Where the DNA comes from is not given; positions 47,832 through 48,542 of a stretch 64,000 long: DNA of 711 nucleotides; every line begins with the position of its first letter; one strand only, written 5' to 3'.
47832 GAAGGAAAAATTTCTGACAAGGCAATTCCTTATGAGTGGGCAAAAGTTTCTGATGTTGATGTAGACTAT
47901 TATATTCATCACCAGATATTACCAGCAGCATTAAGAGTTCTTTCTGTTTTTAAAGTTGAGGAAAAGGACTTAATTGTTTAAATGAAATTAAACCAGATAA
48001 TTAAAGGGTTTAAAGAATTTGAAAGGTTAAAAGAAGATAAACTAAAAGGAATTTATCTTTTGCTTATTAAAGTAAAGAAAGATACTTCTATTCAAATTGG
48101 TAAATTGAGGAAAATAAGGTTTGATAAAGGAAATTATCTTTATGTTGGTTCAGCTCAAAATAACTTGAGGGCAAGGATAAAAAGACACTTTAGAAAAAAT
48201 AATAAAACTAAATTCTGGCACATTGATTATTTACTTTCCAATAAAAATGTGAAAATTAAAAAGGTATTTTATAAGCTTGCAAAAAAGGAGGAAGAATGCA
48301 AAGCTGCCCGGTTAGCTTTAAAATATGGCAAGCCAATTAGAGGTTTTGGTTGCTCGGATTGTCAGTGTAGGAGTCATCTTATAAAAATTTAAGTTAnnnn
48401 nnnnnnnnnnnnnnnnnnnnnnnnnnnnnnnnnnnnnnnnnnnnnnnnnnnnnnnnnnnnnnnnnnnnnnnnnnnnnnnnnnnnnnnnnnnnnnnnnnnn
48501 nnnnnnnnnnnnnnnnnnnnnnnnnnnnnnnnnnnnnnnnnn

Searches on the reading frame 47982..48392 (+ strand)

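Call 64: search_protein_families(library=pfam, proteins=[window:47982-48392:+], max_evalue=0.001)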
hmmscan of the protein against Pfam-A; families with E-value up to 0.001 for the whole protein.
window:47982-48392:+ (136 aa): 3 families
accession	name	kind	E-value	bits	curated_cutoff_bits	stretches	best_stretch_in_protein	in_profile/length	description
PF01986.22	DUF123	-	1.1e-29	103.2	25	1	45-134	1-94/95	Domain of unknown function DUF123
PF20815.3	GIY_YIG_2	-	2.1e-05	24.9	22.4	1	23-87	1-74/153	GIY-YIG catalytic domain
PF01541.30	GIY-YIG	-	5.6e-05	23.8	22.6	1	45-106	7-61/78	GIY-YIG catalytic domain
